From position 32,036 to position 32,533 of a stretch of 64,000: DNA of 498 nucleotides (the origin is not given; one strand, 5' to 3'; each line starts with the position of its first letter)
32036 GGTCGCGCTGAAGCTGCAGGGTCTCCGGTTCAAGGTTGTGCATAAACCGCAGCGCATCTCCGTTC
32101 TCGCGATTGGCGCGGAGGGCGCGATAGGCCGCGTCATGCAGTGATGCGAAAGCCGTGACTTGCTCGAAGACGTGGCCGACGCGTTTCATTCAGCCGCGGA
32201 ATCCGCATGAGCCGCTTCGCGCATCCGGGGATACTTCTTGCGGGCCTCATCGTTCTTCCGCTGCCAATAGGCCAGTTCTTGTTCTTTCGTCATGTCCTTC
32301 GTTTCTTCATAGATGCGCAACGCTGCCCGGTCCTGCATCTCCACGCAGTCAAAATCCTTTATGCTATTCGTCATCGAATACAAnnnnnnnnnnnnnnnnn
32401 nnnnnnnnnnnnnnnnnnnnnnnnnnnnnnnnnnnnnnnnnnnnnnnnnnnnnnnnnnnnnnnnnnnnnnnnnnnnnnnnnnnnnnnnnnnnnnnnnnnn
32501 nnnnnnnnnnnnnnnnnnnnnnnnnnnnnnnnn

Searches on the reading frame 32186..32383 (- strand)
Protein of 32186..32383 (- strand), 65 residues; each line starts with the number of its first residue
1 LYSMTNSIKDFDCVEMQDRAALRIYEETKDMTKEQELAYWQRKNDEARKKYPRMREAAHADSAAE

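Call 3: search_protein_families(library=pfam, proteins=[window:32186-32383:-], max_evalue=0.1)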
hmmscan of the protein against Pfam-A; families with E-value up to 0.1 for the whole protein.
window:32186-32383:- (65 aa): 0 families

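Call 4: search_protein_families(library=ncbifam, proteins=[window:32186-32383:-], max_evalue=0.1)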
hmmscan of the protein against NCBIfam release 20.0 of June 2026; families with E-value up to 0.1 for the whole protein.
window:32186-32383:- (65 aa): 1 family
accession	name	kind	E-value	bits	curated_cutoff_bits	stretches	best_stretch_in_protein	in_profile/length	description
NF043068.1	glycl_HYPD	equivalog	0.074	11.1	1100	1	6-44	84-122/784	trans-4-hydroxy-L-proline dehydratase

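Call 8: find_homologous_proteins(query=window:32189-32374:-, max_evalue=0.01)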
Query window:32189-32374:- (62 aa): 26 proteins with E <= 0.01 among 26 candidates.
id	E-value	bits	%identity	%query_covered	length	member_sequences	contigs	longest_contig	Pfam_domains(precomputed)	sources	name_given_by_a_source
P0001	5.6e-30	118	92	100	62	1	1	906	-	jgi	jgi:hypothetical protein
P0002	3.8e-28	113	89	100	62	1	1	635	-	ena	-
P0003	8.2e-26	105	86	100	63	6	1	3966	-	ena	-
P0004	5.1e-25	103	84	100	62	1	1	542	-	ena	-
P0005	2.4e-22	95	82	90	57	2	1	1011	-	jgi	jgi:hypothetical protein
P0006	4.4e-22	94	94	79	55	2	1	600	-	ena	-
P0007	8.8e-21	90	70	98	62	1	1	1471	-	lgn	-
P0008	1.1e-20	89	70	98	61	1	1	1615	-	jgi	jgi:hypothetical protein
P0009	2.6e-20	88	69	98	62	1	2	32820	-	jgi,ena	-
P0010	7.2e-20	87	69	100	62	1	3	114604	-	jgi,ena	-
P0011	5.3e-17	78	69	84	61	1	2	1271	-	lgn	-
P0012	2.2e-16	76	76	74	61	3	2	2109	-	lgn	-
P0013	3.5e-16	75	67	84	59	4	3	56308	-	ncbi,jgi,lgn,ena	-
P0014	6.2e-16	75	68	81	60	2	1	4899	-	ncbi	-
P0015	9.3e-16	74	63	97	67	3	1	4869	-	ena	-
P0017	1.6e-15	73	69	79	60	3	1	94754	-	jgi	jgi:hypothetical protein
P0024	1.4e-11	61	60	85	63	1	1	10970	-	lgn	-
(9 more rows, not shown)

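Call 9: find_encoding_contigs(protein=P0010, flank=6000, max_places=3)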
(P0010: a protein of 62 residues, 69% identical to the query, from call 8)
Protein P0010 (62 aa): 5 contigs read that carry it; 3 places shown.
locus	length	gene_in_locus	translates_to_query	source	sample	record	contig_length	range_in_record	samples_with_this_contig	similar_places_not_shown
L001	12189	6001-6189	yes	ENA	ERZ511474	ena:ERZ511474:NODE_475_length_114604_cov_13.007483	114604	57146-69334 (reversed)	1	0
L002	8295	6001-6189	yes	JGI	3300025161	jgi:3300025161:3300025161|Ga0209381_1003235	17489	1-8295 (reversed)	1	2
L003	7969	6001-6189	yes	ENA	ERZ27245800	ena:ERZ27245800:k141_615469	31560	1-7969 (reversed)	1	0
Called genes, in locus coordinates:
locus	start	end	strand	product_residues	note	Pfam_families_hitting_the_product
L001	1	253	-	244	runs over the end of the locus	PF13489:Methyltransf_23, PF08241:Methyltransf_11, PF08242:Methyltransf_12 (weak), PF13649:Methyltransf_25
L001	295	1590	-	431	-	PF00587:tRNA-synt_2b, PF03129:HGTP_anticodon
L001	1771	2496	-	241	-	PF00334:NDK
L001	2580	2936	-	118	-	-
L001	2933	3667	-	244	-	-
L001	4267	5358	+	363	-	PF03781:FGE-sulfatase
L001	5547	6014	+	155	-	-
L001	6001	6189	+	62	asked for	-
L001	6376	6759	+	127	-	PF13366:PDDEXK_3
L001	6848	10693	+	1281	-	-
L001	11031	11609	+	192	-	PF12728:HTH_17, PF00376:MerR, PF00072:Response_reg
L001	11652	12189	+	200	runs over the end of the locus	PF00583:Acetyltransf_1, PF08445:FR47 (weak), PF13508:Acetyltransf_7, PF13527:Acetyltransf_9 (weak), PF13673:Acetyltransf_10 (weak)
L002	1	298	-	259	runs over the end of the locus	PF13489:Methyltransf_23, PF08241:Methyltransf_11, PF08242:Methyltransf_12 (weak), PF13649:Methyltransf_25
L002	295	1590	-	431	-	PF00587:tRNA-synt_2b, PF03129:HGTP_anticodon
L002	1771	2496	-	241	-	PF00334:NDK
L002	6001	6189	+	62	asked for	-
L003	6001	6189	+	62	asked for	-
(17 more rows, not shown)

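Call 10: find_encoding_contigs(protein=P0017, flank=6000, max_places=3)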
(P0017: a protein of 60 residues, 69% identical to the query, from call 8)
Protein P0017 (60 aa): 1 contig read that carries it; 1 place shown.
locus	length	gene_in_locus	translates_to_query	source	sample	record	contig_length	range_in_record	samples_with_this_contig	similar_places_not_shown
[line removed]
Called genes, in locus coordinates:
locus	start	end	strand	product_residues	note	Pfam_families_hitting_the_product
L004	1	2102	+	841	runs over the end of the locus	PF08305:NPCBM, PF02065:Melibiase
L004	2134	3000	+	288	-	-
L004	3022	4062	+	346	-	-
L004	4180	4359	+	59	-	-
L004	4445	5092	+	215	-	PF13803:DUF4184, PF04307:YdjM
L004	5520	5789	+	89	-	-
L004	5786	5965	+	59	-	-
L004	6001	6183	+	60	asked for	-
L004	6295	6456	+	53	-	-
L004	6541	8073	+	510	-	PF00474:SSF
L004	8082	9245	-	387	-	PF00089:Trypsin, PF13365:Trypsin_2, PF00595:PDZ (weak), PF13180:PDZ_2, PF17820:PDZ_6 (weak)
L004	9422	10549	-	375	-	PF01208:URO-D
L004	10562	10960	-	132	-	PF05168:HEPN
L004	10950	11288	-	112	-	PF01909:NTP_transf_2, PF18765:Polbeta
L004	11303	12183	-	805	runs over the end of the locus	PF02449:Glyco_hydro_42 (faint)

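Call 11: find_encoding_contigs(protein=P0013, flank=6000, max_places=3)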
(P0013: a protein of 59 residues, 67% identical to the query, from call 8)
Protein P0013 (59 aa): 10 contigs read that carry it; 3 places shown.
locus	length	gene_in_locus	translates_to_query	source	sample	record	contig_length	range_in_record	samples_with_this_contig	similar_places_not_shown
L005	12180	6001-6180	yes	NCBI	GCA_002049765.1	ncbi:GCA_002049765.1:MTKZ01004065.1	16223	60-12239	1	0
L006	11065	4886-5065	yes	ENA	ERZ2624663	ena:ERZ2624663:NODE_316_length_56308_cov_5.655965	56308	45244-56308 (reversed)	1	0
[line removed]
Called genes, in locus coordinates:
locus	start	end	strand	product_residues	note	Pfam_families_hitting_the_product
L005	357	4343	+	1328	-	PF11617:Cu-binding_MopE, PF18998:Flg_new_2, PF11617:Cu-binding_MopE, PF18998:Flg_new_2, PF03781:FGE-sulfatase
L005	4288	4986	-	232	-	-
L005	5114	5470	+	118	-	PF22296:bAvd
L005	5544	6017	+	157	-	-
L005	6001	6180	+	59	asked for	-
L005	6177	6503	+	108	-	-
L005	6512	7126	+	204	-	PF00078:RVT_1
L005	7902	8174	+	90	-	PF00887:ACBP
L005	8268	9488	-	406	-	PF01408:GFO_IDH_MocA, PF22725:GFO_IDH_MocA_C3 (faint)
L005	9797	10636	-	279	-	PF03781:FGE-sulfatase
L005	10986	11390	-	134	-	PF02661:Fic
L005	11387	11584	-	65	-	-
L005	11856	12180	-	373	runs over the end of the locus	PF03781:FGE-sulfatase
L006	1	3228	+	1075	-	?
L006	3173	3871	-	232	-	-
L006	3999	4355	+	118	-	PF22296:bAvd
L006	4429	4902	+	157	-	-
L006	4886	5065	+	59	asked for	-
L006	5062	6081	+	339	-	PF00078:RVT_1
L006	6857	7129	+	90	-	PF00887:ACBP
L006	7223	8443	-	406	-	PF01408:GFO_IDH_MocA, PF22725:GFO_IDH_MocA_C3 (faint)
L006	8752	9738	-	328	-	PF03781:FGE-sulfatase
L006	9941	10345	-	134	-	PF02661:Fic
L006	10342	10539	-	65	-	-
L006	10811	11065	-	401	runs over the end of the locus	PF03781:FGE-sulfatase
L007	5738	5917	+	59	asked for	-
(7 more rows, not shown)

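Call 27: search_protein_representatives(alignment_id=A2)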
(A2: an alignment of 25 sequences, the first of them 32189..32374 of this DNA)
Query: 25 sequences, 62 profile positions. Proteins with E-value up to 0.001 (for the whole library): 1524; up to 1e-10: 242; up to 1e-30: 0. The best 150 are listed.
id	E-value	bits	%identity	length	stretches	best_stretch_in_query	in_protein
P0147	2.5e-30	120.2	-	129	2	5-56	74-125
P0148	2.0e-28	114.1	-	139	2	5-57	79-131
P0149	2.8e-26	107.2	-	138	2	3-57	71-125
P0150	6.3e-26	106.1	-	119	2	1-54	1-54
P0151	2.3e-25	104.3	-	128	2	5-50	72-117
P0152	3.1e-25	103.8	-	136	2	4-55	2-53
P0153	5.7e-25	103.0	-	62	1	1-60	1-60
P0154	1.1e-24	102.1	-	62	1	1-61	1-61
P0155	3.1e-24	100.7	-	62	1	1-61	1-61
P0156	4.7e-24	100.1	-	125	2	6-56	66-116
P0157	1.3e-23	98.7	-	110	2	5-57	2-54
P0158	3.1e-23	97.4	-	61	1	2-60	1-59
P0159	4.3e-23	97.0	-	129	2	5-58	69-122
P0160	3.4e-22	94.1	-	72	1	2-47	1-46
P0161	3.7e-22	94.0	-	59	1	1-56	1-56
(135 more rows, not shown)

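Call 32: search_solved_structures(query=A2, max_evalue=10)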
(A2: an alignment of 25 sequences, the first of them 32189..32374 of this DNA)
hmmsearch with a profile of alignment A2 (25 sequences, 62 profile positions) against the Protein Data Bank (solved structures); distinct sequences matched with E-value up to 10: 2.
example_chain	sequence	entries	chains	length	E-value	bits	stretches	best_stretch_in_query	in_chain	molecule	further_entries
9ygm_La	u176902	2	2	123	0.66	13.1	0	36-53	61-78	60S ribosomal protein uL29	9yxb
1zsw_A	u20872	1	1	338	1.4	12.1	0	31-55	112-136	Glyoxalase family protein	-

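Call 39: search_protein_families(library=pfam, alignment_id=A6, max_evalue=0.01)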
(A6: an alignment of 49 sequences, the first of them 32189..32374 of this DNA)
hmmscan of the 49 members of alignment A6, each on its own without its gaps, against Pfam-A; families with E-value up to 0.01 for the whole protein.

A. member 1, window:32189-32374:- (62 aa): 0 families

B. families by the number of members that match (of 49 scanned): 7 families
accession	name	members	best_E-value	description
PF16277.11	DUF4926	1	9.4e-13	Domain of unknown function (DUF4926)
PF07927.17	HicA_toxin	1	0.00041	HicA toxin of bacterial toxin-antitoxin,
PF08654.15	DASH_Dad2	1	0.0027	DASH complex subunit Dad2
PF25280.1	POTRA2_Toc75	1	0.0049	Toc75-like, second POTRA domain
PF17380.7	DUF5401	1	0.0052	Family of unknown function (DUF5401)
PF07321.17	YscO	1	0.0067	Type III secretion protein YscO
PF11981.13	DUF3482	1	0.0084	Domain of unknown function (DUF3482)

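Call 40: predict_structure(alignment_id=A2)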
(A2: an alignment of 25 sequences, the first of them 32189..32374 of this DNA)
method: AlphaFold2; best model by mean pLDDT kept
length: 62 residues; sequences in the alignment: 25
mean_pLDDT: 80.0   pTM: 0.51
mean pLDDT of the five models: 80.0, 79.9, 75.5, 72.8, 72.4
residues with pLDDT >= 90: 30; 70-90: 12; 50-70: 17; < 50: 3
segments of 3 or more residues with pLDDT < 50: none
pLDDT, mean of each block of 10 residues (from residue 1): 64 91 94 94 87 57 50
secondary structure, 60 per line:
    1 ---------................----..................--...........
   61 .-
elements in order: H10-25 H30-47 H50-61

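Call 47: find_encoding_contigs(protein=P0009, flank=5000, max_places=2)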
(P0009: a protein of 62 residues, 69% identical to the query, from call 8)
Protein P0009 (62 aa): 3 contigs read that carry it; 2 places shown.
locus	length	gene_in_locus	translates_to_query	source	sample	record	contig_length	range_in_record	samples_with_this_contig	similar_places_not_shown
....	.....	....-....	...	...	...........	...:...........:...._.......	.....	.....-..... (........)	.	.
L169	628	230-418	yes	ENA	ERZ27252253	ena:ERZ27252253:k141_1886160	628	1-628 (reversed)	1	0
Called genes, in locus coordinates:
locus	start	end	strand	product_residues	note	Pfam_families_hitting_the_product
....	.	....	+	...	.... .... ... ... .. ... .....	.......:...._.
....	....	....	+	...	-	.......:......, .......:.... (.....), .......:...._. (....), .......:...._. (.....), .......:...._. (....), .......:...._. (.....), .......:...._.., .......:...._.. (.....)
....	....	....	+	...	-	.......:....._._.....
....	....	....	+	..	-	-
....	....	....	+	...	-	-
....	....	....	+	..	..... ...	-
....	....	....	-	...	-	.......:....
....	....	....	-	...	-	-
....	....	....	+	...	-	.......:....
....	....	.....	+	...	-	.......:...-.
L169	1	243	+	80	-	?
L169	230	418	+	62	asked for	-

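Call 48: find_encoding_contigs(protein=P0024, flank=5000, max_places=2)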
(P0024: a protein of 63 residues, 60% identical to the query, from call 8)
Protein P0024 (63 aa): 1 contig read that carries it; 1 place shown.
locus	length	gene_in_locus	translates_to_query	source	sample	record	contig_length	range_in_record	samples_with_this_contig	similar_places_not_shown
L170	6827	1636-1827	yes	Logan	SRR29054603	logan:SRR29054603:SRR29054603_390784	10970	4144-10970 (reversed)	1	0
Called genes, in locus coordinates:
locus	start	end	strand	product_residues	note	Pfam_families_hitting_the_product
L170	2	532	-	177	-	?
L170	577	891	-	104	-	PF02617:ClpS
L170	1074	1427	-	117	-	PF00460:Flg_bb_rod (weak)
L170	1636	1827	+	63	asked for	-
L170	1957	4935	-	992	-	-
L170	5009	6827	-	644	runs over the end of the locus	PF02838:Glyco_hydro_20b, PF00728:Glyco_hydro_20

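Call 49: find_encoding_contigs(protein=P0015, flank=5000, max_places=2)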
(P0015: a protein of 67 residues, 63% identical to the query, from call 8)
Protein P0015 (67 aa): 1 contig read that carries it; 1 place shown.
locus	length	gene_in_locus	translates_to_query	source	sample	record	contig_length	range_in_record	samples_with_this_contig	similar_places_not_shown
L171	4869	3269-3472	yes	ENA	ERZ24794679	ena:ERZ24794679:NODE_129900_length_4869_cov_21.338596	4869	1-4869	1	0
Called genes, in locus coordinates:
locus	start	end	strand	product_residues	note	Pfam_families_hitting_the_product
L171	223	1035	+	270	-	PF00359:PTS_EIIA_2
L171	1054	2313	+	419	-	PF00999:Na_H_Exchanger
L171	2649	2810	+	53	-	-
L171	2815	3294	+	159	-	-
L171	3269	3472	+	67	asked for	-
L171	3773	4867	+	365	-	?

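Call 50: find_encoding_contigs(protein=P0014, flank=5000, max_places=2)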
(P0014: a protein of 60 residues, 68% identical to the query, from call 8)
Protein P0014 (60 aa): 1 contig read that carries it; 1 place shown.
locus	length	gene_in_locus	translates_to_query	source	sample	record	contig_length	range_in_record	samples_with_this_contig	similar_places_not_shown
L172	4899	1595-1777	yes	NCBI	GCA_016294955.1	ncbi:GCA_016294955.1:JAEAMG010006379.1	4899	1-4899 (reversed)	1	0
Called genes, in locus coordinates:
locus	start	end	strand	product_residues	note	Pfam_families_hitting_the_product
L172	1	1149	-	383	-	?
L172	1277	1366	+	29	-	-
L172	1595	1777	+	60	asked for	-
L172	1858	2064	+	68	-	PF25734:RelB_like_antitoxin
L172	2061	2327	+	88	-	PF05016:ParE_toxin (weak)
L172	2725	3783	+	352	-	PF00579:tRNA-synt_1b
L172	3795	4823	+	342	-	PF01408:GFO_IDH_MocA, PF02894:GFO_IDH_MocA_C, PF22725:GFO_IDH_MocA_C3 (weak)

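Call 58: search_protein_families(library=padloc, proteins=[window:32189-32374:-], max_evalue=0.01)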
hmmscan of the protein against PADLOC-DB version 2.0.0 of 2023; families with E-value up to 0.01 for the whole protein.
window:32189-32374:- (62 aa): 0 families

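Call 69: find_homologous_proteins(query=L006:5062-6078:+, max_evalue=1e-40)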
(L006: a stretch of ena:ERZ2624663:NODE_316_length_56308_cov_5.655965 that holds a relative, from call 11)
Query L006:5062-6078:+ (339 aa): 7632 proteins with E <= 1e-40 among 8000 candidates; the best 120 are listed.
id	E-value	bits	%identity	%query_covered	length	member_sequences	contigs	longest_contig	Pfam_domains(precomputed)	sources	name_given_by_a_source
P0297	1.9e-205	699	99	89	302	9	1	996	PF00078.33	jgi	-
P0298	5.4e-180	616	81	97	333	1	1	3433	PF00078.33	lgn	-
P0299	3.4e-177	607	79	97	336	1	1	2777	PF00078.33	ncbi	-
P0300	3.3e-175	600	77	99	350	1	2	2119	PF00078.33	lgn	-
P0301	4.6e-171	586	86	86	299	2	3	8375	PF00078.33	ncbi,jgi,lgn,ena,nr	ncbi:MAG: RNA-directed DNA polymerase [Candidatus Hydrogenedentes bacterium]|nr:RNA-directed DNA pol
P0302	2.5e-165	568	74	97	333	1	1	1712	PF00078.33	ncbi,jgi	jgi:hypothetical protein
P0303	2.0e-163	561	81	86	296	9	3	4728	PF00078.33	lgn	-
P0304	5.3e-163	560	82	86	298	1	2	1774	PF00078.33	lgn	-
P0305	5.0e-160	550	74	98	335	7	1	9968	PF00078.33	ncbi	-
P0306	1.4e-158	545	72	98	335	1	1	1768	PF00078.33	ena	-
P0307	1.9e-157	542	72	98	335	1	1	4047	PF00078.33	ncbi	-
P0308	4.8e-157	540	70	99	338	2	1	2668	PF00078.33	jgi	jgi:RNA-directed DNA polymerase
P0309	1.7e-156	539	71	98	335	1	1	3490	PF00078.33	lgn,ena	-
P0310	5.7e-156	537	72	97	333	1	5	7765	PF00078.33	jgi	jgi:RNA-directed DNA polymerase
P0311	2.6e-153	528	69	100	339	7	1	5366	PF00078.33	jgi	-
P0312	3.3e-152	524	71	98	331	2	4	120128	PF00078.33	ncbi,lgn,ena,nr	ncbi:MAG TPA: reverse transcriptase/maturase family protein [Candidatus Hydrogenedentes bacterium]|n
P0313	3.3e-151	521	69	98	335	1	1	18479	PF00078.33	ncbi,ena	-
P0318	2.3e-146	505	72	92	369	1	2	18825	PF00078.33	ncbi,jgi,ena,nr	ncbi:MAG TPA: RNA-directed DNA polymerase [Candidatus Hydrogenedentes bacterium]|nr:RNA-directed DNA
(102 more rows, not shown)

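Call 70: find_encoding_contigs(protein=P0312, flank=6000, max_places=1)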
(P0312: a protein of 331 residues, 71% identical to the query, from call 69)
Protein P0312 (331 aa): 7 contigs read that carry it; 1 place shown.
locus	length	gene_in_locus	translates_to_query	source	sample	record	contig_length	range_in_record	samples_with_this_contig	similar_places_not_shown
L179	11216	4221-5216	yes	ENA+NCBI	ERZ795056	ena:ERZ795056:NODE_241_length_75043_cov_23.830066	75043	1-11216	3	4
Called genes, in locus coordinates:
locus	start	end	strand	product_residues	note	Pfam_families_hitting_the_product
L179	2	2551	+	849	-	PF18998:Flg_new_2, PF03781:FGE-sulfatase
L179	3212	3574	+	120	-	PF05635:23S_rRNA_IVP (weak), PF22296:bAvd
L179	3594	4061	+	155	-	-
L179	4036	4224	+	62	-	-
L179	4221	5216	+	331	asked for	PF00078:RVT_1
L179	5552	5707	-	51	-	-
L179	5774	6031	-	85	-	-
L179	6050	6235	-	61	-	-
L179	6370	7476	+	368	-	PF01041:DegT_DnrJ_EryC1, PF01212:Beta_elim_lyase (weak)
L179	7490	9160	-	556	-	PF10509:GalKase_gal_bdg, PF00288:GHMP_kinases_N, PF08544:GHMP_kinases_C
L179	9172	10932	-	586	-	PF00092:VWA, PF13519:VWA_2, PF13768:VWA_3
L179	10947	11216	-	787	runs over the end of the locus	-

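Call 71: find_encoding_contigs(protein=P0318, flank=6000, max_places=1)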
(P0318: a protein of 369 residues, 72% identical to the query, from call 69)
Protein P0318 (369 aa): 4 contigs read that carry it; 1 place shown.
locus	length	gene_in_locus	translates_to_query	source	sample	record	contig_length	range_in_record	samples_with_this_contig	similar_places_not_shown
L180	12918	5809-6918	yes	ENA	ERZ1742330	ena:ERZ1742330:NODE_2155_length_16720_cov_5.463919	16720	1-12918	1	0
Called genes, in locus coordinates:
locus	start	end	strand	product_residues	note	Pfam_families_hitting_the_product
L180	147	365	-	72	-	PF10049:DUF2283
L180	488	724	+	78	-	-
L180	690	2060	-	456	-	PF02878:PGM_PMM_I, PF02879:PGM_PMM_II, PF02880:PGM_PMM_III, PF00408:PGM_PMM_IV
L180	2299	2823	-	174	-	PF01202:SKI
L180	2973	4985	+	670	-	PF00933:Glyco_hydro_3, PF01915:Glyco_hydro_3_C (faint), PF00801:PKD (weak), PF18911:PKD_4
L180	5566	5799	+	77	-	PF10049:DUF2283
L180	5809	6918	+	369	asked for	PF00078:RVT_1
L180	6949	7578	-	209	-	PF14706:Tnp_DNA_bind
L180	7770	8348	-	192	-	PF18306:LDcluster4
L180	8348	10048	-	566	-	PF02463:SMC_N, PF13476:AAA_23, PF13304:AAA_21 (faint)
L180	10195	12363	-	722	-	PF13231:PMT_2, PF00515:TPR_1, PF13432:TPR_16, PF14559:TPR_19, PF00515:TPR_1, PF07719:TPR_2, PF13414:TPR_11, PF13424:TPR_12, +30 more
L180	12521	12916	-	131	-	PF20393:Pro_CA_2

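Call 72: find_encoding_contigs(protein=P0305, flank=6000, max_places=1)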
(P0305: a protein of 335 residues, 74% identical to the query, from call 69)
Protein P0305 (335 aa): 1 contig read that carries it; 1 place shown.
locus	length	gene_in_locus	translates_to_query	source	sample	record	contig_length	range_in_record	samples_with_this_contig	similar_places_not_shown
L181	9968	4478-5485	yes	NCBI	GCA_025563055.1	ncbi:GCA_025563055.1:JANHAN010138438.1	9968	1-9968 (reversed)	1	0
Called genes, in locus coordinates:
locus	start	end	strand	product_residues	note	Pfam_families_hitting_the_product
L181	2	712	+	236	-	?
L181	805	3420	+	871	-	PF18998:Flg_new_2, PF03781:FGE-sulfatase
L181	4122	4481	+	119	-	PF05635:23S_rRNA_IVP (weak), PF22296:bAvd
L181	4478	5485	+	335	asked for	PF00078:RVT_1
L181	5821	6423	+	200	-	PF26079:Baseplate_J_C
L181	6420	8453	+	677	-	PF09684:Tail_P2_I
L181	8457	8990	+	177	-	PF25691:BW3TFN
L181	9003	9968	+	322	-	?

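Call 73: find_encoding_contigs(protein=P0301, flank=6000, max_places=1)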
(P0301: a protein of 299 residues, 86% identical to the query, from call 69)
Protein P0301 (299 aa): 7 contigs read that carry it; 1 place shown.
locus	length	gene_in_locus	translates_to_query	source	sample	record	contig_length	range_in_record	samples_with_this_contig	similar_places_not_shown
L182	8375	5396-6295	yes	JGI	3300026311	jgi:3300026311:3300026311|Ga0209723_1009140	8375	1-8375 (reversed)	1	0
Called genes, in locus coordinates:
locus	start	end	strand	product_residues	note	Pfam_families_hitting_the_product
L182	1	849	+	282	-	?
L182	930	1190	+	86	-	PF21699:TM1266-like (weak)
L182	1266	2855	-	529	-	PF00118:Cpn60_TCP1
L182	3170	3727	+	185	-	PF27534:NovG_helical (faint)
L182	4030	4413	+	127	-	PF22296:bAvd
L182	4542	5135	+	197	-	PF01797:Y1_Tnp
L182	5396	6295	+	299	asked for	PF00078:RVT_1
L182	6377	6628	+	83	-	PF03781:FGE-sulfatase (weak)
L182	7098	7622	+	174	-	PF12850:Metallophos_2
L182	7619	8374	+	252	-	?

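Call 85: find_encoding_contigs(protein=P0313, flank=5000, max_places=1)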
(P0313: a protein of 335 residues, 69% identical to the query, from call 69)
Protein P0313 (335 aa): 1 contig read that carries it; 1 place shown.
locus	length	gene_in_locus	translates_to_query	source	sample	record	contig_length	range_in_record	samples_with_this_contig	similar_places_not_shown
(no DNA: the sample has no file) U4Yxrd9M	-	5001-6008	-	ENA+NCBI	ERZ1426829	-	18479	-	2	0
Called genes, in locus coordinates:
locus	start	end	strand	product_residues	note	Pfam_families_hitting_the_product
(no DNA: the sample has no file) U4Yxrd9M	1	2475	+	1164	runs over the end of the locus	PF09479:Flg_new (faint), PF18998:Flg_new_2, PF11617:Cu-binding_MopE, PF18998:Flg_new_2, PF11617:Cu-binding_MopE, PF18998:Flg_new_2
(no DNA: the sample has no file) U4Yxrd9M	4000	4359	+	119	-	PF05635:23S_rRNA_IVP (weak), PF22296:bAvd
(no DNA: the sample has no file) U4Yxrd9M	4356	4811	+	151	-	PF13470:PIN_3 (weak)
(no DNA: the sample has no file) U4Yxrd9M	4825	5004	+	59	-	-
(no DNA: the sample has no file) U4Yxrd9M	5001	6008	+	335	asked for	PF00078:RVT_1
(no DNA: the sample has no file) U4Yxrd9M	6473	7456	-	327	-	PF00005:ABC_tran, PF13304:AAA_21 (faint), PF08352:oligo_HPY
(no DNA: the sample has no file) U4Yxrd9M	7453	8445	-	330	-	PF00005:ABC_tran, PF13304:AAA_21 (weak), PF08352:oligo_HPY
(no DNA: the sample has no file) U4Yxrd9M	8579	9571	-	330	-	PF12911:OppC_N, PF00528:BPD_transp_1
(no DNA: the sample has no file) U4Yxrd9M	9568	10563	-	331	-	PF19300:BPD_transp_1_N (weak), PF00528:BPD_transp_1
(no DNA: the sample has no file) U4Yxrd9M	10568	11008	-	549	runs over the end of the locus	PF00496:SBP_bac_5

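Call 88: list_cluster_members(proteins=[P0013, P0014, P0032, P0312])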
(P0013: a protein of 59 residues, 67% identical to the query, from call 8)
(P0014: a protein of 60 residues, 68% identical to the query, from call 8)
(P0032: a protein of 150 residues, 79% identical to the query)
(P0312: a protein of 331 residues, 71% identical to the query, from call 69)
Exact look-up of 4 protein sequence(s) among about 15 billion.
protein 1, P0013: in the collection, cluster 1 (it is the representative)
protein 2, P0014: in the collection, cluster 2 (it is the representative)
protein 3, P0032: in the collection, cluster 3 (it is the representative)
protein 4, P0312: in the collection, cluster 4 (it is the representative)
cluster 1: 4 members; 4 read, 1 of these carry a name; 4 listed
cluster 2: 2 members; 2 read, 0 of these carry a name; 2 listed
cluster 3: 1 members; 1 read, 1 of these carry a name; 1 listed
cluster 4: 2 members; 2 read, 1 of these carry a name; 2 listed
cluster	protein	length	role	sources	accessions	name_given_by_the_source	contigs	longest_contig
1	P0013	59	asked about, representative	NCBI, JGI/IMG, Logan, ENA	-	-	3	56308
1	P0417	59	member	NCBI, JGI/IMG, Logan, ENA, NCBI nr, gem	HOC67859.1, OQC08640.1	MAG: hypothetical protein BWX80_00252 [Candidatus Hydrogenedentes bacterium ADurb.Bin101] | hypothetical protein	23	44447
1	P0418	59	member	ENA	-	-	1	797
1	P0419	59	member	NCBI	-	-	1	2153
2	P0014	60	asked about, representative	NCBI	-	-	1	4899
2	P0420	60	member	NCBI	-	-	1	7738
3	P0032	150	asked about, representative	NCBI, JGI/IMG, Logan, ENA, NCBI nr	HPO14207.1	MAG TPA: PIN domain-containing protein [Candidatus Hydrogenedentes bacterium] | PIN domain-containing protein [Candidatus Hydrogenedentota bacterium]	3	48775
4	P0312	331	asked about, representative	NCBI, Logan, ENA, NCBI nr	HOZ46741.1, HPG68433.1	MAG TPA: reverse transcriptase/maturase family protein [Candidatus Hydrogenedentes ... | reverse transcriptase/maturase family protein [Candidatus Hydrogenedentota bacterium]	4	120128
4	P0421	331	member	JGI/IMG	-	-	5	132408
